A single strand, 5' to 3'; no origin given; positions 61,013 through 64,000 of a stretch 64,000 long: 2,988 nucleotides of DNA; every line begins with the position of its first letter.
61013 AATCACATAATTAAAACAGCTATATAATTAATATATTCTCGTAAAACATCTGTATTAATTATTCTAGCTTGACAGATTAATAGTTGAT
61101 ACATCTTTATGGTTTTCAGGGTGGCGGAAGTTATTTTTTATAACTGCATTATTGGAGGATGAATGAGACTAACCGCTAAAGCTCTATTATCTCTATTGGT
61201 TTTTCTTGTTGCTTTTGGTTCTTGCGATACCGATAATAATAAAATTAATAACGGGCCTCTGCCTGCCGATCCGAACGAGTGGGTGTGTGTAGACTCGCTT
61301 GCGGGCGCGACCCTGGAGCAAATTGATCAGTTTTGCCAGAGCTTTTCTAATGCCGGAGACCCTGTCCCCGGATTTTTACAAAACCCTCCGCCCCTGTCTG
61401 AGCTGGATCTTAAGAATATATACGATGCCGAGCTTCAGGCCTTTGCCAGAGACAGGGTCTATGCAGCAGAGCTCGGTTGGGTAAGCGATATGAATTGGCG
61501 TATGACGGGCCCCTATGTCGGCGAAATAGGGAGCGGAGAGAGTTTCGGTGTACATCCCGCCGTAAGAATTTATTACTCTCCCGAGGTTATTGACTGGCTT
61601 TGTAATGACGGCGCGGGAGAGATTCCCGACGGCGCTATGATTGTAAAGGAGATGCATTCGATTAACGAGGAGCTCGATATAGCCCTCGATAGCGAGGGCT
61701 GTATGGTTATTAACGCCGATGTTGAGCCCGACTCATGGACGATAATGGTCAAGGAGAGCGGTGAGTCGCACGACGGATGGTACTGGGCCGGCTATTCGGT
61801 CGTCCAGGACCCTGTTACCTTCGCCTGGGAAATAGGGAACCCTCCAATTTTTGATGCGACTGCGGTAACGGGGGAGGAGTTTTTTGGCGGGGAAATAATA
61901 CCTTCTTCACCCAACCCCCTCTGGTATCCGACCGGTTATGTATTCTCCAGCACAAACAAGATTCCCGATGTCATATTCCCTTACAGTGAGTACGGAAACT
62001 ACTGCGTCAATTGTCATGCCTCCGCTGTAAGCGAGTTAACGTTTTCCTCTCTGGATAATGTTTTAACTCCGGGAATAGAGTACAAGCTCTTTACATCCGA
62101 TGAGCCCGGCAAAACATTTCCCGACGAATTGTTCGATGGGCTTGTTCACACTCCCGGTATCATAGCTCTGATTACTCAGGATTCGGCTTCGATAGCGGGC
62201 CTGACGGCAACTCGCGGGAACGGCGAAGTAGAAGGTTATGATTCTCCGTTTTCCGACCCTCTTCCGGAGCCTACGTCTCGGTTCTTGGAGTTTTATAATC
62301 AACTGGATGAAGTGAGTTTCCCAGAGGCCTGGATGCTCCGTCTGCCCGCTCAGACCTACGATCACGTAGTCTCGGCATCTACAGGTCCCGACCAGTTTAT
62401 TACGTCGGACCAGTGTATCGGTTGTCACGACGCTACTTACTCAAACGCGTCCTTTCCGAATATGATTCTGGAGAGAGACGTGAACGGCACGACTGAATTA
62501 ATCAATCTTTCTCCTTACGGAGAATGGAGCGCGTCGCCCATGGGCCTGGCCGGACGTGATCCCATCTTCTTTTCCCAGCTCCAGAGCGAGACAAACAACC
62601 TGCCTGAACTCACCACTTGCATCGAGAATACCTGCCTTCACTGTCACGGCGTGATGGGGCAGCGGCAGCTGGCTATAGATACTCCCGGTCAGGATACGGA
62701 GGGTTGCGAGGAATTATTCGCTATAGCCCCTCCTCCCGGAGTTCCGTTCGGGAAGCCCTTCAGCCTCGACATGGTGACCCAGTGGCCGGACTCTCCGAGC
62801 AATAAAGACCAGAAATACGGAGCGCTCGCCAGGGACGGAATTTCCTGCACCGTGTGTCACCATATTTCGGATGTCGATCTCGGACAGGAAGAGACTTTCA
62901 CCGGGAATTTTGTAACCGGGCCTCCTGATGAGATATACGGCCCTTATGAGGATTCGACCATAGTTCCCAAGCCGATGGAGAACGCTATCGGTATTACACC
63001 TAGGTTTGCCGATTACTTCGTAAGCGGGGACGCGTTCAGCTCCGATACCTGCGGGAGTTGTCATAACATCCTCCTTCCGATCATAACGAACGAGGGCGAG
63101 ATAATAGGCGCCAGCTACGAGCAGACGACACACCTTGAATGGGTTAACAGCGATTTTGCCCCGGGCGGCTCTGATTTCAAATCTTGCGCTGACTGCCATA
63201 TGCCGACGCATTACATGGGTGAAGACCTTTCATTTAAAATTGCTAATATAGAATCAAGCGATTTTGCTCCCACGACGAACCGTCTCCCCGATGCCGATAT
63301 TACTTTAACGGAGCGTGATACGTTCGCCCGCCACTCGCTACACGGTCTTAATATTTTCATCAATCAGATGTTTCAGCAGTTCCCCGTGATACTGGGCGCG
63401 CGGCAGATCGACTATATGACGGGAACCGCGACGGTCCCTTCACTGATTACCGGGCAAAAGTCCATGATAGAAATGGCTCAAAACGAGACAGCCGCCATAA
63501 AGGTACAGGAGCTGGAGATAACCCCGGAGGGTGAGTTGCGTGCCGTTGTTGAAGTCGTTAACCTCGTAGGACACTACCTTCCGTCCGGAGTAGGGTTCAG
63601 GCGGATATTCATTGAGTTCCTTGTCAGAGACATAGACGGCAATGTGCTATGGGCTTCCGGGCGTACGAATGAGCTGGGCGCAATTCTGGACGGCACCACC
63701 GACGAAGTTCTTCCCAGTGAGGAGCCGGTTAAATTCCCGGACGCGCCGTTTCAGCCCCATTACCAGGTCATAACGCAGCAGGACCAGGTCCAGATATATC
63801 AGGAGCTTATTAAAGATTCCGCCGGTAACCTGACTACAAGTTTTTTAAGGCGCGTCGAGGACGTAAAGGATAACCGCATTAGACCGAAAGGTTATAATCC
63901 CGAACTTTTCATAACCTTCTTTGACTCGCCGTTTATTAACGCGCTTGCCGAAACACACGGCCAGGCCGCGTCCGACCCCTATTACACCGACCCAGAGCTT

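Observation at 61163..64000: Unlisted 946-codon-plus lipoprotein multihaem cytochrome running off the window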

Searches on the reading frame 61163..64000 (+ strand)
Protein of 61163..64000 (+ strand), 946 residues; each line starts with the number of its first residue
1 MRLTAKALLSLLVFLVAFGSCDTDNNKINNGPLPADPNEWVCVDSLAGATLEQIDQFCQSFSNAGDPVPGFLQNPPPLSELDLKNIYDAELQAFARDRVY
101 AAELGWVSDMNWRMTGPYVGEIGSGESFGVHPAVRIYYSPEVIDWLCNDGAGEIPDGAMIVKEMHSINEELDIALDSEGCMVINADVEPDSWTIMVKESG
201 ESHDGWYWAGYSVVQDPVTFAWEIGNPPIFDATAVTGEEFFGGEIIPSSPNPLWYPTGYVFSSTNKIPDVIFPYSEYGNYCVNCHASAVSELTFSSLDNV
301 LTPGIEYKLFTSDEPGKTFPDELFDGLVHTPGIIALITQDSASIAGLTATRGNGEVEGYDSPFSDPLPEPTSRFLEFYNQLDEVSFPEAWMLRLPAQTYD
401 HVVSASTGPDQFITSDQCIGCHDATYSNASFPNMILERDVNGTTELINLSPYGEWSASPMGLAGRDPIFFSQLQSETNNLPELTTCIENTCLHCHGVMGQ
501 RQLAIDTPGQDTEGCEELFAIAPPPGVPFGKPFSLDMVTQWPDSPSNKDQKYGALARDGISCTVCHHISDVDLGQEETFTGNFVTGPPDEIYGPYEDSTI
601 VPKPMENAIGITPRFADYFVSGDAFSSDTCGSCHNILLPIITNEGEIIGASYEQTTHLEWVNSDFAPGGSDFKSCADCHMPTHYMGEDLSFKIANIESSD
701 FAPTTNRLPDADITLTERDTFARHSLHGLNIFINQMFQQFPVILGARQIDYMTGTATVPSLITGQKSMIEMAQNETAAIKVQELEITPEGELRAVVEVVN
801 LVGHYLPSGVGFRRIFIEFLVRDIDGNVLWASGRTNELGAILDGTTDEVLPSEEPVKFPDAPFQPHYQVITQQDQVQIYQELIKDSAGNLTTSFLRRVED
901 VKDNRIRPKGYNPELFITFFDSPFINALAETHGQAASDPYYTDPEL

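Call 3: search_protein_families(library=pfam, proteins=[window:61163-64000:+], max_evalue=1)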
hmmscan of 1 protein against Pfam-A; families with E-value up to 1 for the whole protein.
window:61163-64000:+ (946 aa): 8 families
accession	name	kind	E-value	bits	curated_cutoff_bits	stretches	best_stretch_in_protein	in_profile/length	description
PF14522.11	Cytochrome_C7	-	1.5e-05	25.2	24.8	1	627-684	13-53/67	Cytochrome c7 and related cytochrome c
PF13442.11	Cytochrome_CBB3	-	5.5e-05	23.9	27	0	487-500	10-22/68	Cytochrome C oxidase, cbb3-type, subunit III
PF22113.1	Mtrc-MtrF_II-IV_dom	-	8.9e-05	22.5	30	1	556-683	78-167/176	Outer membrane cytochrome MtrC/MtrF-like, domains II/IV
PF16694.10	Cytochrome_P460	-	0.0015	19.3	27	1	135-213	24-95/125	Cytochrome P460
PF09699.15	Paired_CXXCH_1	-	0.4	10.8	20.6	0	414-429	5-20/41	Doubled CXXCH motif (Paired_CXXCH_1)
PF02335.20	Cytochrom_C552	-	0.84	9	24.1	0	674-685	246-257/438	Cytochrome c552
PF24445.1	DUF7564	-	0.89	10.4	32.2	1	275-291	20-36/76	Family of unknown function (DUF7564)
PF03150.19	CCP_MauG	-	0.97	10.5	25.6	0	672-694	21-43/149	Di-haem cytochrome c peroxidase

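Call 4: search_protein_families(library=ncbifam, proteins=[window:61163-64000:+], max_evalue=1)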
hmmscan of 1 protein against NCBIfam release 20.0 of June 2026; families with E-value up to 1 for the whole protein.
window:61163-64000:+ (946 aa): 6 families
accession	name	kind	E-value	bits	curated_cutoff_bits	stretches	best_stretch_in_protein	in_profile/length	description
NF040886.1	cyt_C_like_Sec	equivalog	0.00011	21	250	1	538-687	130-258/423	multiheme c-type cytochrome (seleno)protein ExtKL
TIGR03153.1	cytochr_NrfH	equivalog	0.00084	19.4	134.2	0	672-710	52-89/138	cytochrome c nitrite reductase small subunit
NF041895.1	choice_anch_V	domain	0.058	13.4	42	0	277-308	23-56/150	choice-of-anchor V domain-containing protein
NF041344.1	XopF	subfamily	0.32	9.7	500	1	751-893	272-420/549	XopF/Hpa4 family type III secretion system effector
NF045773.1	cytochro_C550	exception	0.44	10.5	125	0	406-434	49-76/118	cytochrome c550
TIGR03507.1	decahem_SO1788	subfamily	0.71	8.2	209.3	0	627-685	617-666/672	OmcA/MtrC family decaheme c-type cytochrome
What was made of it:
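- On MccSep / ExtKL (NCBIfam NF040886): The score is 21 bits against 250 (call 4).
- On MtrC/OmcA-type outer-membrane decahaem cytochromes: PF22113 scores 22.5 bits against 30, and TIGR03507 scores 8.2 against 209 (calls 3, 4).
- Closest known: Hydroxylamine oxidoreductase. Different: No Pfam or NCBIfam match to HAO-type families was found here (calls 3, 4).
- The ExtKL NCBIfam score is 21 against a cut-off of 250 (call 4).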

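Call 5: search_solved_structures(query=window:61163-64000:+, max_evalue=1)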
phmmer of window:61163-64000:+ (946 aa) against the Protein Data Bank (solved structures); distinct sequences matched with E-value up to 1: 1.
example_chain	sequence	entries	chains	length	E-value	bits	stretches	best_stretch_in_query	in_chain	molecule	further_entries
5ze8_A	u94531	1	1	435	0.00068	20.8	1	791-833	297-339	cytochrome c552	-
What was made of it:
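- Tried and rejected: Full-length Pfam, NCBIfam and PDB sequence searches gave only sub-threshold haem-motif hits (calls 3-5).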

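Call 6: find_homologous_proteins(query=window:61163-64000:+)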
Query window:61163-64000:+ (946 aa): 1965 proteins with E <= 0.001 among 8000 candidates; the best 120 are listed.
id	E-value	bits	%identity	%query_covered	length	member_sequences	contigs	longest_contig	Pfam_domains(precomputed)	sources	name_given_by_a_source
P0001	0.0e+0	2230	100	100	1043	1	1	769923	-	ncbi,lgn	ncbi:MAG: hypothetical protein RIG61_04960 [Deltaproteobacteria bacterium]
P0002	0.0e+0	1670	75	99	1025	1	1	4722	-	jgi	-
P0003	0.0e+0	1670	74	100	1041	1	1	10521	-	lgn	-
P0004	0.0e+0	1660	72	100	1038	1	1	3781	-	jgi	-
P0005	0.0e+0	1659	73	100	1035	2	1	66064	-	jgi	-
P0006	0.0e+0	1651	72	100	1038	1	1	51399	-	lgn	-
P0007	0.0e+0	1647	72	100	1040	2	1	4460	-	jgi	-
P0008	0.0e+0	1645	72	100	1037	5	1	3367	-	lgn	-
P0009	0.0e+0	1632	73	100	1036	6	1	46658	PF22113.2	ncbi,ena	-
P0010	0.0e+0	1610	70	100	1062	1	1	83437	-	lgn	-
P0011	0.0e+0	1598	71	100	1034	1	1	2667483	-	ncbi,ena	-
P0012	0.0e+0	1581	72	97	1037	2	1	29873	-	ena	-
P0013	0.0e+0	1581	69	100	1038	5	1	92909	-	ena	-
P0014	0.0e+0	1578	70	100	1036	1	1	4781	PF14522.12,PF22113.2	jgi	jgi:hypothetical protein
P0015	0.0e+0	1523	69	100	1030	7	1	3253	PF14522.12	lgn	-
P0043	0.0e+0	1293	61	97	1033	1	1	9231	PF16694.11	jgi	jgi:hypothetical protein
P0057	0.0e+0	1203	58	96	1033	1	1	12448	PF22113.2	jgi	jgi:hypothetical protein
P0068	0.0e+0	1158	56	97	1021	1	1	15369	PF14522.12,PF22113.2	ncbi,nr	ncbi:MAG: hypothetical protein KDA22_16195 [Phycisphaerales bacterium]|nr:hypothetical protein [Phyc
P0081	0.0e+0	1145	57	97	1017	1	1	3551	PF22113.2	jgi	jgi:hypothetical protein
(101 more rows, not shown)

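Call 9: find_encoding_contigs(protein=P0001, flank=10000, max_places=3)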
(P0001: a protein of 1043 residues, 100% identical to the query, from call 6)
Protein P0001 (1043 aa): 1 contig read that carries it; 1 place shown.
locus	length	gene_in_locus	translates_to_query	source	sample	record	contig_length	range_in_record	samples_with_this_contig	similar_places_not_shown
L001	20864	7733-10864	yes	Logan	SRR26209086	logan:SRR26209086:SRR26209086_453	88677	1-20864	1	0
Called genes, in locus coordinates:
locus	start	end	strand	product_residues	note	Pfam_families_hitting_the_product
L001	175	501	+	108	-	-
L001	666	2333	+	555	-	PF13175:AAA_15 (weak), PF13304:AAA_21, PF13175:AAA_15 (weak)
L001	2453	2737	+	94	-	-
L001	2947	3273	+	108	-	PF21173:DksA-like_N, PF01258:zf-dskA_traR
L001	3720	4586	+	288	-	PF13292:DXP_synthase_N, PF00456:Transketolase_N, PF00676:E1_dh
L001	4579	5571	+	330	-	PF02779:Transket_pyr, PF02780:Transketolase_C, PF22613:Transketolase_C_1 (weak)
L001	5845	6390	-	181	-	-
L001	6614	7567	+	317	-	PF09924:LPG_synthase_C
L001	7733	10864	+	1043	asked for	-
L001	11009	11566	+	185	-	PF14196:ATC_hydrolase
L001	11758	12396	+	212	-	-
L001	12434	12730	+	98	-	-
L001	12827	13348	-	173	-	PF02627:CMD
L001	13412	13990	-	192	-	PF00440:TetR_N, PF16859:TetR_C_11 (weak), PF16925:TetR_C_13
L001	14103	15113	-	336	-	-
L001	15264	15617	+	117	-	PF04892:VanZ-LLP1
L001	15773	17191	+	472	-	PF00753:Lactamase_B, PF12706:Lactamase_B_2 (faint), PF16661:Lactamase_B_6, PF10996:Beta-Casp, PF07521:RMMBL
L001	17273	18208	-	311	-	PF03411:Peptidase_M74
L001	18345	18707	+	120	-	PF09824:ArsR (faint), PF01022:HTH_5, PF12802:MarR_2 (weak), PF12840:HTH_20, PF13412:HTH_24 (weak), PF25212:HVO_A0114 (weak)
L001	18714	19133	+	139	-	PF08327:AHSA1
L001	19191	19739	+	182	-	-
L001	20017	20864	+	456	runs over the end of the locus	PF01551:Peptidase_M23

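Call 13: search_solved_structures(query=A1, max_evalue=1, show_alignments=3)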
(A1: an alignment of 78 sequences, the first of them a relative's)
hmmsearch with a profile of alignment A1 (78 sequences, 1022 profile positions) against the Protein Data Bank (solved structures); distinct sequences matched with E-value up to 1: 4.
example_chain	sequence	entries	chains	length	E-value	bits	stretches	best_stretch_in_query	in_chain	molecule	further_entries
5ze8_A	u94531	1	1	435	3.4e-05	25.2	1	768-814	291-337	cytochrome c552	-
6eg0_B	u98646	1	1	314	0.14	13.2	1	185-238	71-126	Dpr-interacting protein eta, isoform B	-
1vdl_A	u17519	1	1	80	0.34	11.9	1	828-874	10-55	Ubiquitin carboxyl-terminal hydrolase 25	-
6efz_A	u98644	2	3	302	0.7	10.9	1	175-247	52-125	Dpr-interacting protein theta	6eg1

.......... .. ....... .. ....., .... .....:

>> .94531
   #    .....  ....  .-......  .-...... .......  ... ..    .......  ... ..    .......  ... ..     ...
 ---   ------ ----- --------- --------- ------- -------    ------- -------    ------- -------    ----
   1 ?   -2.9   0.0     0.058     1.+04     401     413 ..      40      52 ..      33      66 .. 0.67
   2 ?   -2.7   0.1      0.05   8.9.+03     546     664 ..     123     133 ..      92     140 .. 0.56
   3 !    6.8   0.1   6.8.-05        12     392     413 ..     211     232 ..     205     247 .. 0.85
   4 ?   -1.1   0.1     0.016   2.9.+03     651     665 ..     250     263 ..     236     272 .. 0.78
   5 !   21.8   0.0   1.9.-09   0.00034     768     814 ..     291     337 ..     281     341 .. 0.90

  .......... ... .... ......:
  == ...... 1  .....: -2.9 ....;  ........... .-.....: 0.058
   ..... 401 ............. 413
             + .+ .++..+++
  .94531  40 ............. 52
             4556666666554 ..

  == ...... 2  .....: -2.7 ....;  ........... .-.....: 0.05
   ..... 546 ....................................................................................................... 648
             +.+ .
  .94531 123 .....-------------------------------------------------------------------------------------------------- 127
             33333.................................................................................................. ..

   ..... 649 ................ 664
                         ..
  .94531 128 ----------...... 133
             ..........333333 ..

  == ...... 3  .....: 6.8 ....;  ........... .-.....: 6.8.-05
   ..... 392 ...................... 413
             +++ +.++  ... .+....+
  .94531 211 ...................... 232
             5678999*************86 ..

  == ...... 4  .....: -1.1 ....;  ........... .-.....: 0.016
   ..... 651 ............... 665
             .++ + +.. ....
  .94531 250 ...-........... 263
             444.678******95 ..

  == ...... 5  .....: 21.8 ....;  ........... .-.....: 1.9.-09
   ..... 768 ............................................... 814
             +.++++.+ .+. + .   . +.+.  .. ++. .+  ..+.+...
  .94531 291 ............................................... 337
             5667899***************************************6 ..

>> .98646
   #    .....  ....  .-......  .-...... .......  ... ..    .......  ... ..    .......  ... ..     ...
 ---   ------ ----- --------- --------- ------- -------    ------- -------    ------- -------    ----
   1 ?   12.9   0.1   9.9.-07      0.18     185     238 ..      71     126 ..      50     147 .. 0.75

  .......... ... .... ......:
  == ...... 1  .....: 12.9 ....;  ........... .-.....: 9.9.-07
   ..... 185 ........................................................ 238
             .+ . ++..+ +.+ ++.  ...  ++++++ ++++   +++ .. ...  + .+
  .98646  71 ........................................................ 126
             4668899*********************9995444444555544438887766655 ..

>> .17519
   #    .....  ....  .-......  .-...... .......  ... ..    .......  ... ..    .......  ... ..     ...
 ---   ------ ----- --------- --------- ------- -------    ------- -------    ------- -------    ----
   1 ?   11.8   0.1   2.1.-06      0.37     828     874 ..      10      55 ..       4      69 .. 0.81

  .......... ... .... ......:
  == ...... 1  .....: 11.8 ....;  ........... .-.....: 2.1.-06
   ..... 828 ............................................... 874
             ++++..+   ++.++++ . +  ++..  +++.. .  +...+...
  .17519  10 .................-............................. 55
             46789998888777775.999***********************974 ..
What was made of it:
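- On PHC pentahaem cytochromes (T. tepidum c552 fold): The family profile matches the Ig-like domain of 5ze8 at E 3.4e-5 (call 13).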

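Call 15: find_related_loci(query=A1, collection=genome_contigs, flank=8000)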
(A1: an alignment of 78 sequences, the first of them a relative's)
Query A1 (1043 aa) in genome_contigs; peptide patterns used: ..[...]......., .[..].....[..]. (x = any residue, [..] = any of these).
600 stretches matched a pattern (row limit reached: there are more); 573 encode a relative of the query (tblastn E <= 1e-3); the best 80 are kept; 79 distinct loci.
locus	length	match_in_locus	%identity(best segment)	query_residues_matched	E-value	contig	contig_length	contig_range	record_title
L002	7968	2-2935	65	53-1039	0e+0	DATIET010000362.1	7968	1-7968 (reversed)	MAG TPA_asm: Thermodesulfobacteriota bacterium isolate SMAG_U16376 k141_1310650, whole genome shotgun sequence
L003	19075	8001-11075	65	1-1039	0e+0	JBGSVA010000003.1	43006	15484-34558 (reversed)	MAG: Thermodesulfobacteriota bacterium isolate JTS-AC446 k141_4091500, whole genome shotgun sequence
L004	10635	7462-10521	58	10-1038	0e+0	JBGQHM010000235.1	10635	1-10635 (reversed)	MAG: Candidatus Binatia bacterium isolate OBJ2_061818_070_72 k141_1271963_length_10635_cov_14.5805, whole genome shotgun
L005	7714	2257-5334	58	11-1039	0e+0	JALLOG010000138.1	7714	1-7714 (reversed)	Desulfobacterota bacterium AH_259_B03_O07 NODE_138_length_7714_cov_957.971, whole genome shotgun sequence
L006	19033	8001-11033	60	21-1038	0e+0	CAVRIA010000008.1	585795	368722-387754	MAG: uncultured bacterium isolate MFD05684.bin.1.163 genome assembly, contig: contig_21551, whole genome shotgun sequenc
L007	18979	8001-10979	56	33-1039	0e+0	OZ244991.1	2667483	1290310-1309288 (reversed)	MAG: Thermodesulfobacteriota bacterium isolate 77748b03-fe7e-4f50-8619-3c6866420abe genome assembly, chromosome: 1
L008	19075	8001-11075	56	33-1040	0e+0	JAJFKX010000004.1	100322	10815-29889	MAG: Gammaproteobacteria bacterium isolate OFTM154 OFTM154_3, whole genome shotgun sequence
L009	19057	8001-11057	55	21-1042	0e+0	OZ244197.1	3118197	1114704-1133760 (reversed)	MAG: Thermodesulfobacteriota bacterium isolate ec96ddf5-9e38-48dc-a8a0-7131a85d877a genome assembly, chromosome: 1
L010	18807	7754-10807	54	20-1039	0e+0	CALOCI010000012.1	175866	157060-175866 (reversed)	MAG: uncultured Thermodesulfobacteriota bacterium isolate LOGT_bin.0081 genome assembly, contig: contig_85494, whole gen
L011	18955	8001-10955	55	30-1036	0e+0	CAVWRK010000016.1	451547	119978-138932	MAG: uncultured Alphaproteobacteria bacterium isolate MFD04944.bin.2.124 genome assembly, contig: contig_40168, whole ge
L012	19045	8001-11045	52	11-1038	0e+0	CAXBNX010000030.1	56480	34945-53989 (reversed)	MAG TPA_asm: uncultured Haliea sp. isolate ERR2762178_binner123_Refined_45 genome assembly, contig: ERZ3421836.373, whol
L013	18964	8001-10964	53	33-1040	0e+0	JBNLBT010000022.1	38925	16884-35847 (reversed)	MAG: Marinicellaceae bacterium isolate C2.bin.21.strict NODE_22_length_38925_cov_2.737670, whole genome shotgun sequence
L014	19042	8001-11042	50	4-1039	0e+0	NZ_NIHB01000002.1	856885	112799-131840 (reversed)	Marinicella litoralis strain KMM 3900 contig2, whole genome shotgun sequence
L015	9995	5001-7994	51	33-1042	0e+0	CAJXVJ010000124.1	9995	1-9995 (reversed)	MAG TPA_asm: uncultured Alcanivoracaceae bacterium isolate SRR3933267_bin.9_MetaBAT_v2.12.1_MAG genome assembly, contig:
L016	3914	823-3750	52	33-1031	0e+0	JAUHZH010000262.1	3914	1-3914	MAG: Gammaproteobacteria bacterium isolate 4_bin.24 NODE_21172_length_3914_cov_0.782149, whole genome shotgun sequence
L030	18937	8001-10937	51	32-1011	0e+0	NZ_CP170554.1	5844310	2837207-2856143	Tahibacter sp. UC22_41 chromosome, complete genome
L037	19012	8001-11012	49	11-1032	0e+0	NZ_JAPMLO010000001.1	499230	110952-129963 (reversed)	Marinicella marina strain S1101 scaffold_1_length_499231, whole genome shotgun sequence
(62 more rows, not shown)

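Call 24: search_protein_families(library=pfam, proteins=[L001:11009-11566:+, L001:11758-12396:+, L001:12434-12730:+], max_evalue=0.01)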
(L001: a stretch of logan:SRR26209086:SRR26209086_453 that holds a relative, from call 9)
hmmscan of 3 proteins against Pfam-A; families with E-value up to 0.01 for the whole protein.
L001:11009-11566:+ (185 aa): 1 family
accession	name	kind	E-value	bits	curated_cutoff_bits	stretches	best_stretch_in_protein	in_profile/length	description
PF14196.11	ATC_hydrolase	-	2.6e-14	54.7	28.1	1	56-179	25-143/145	L-2-amino-thiazoline-4-carboxylic acid hydrolase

L001:11758-12396:+ (212 aa): 0 families

L001:12434-12730:+ (98 aa): 0 families
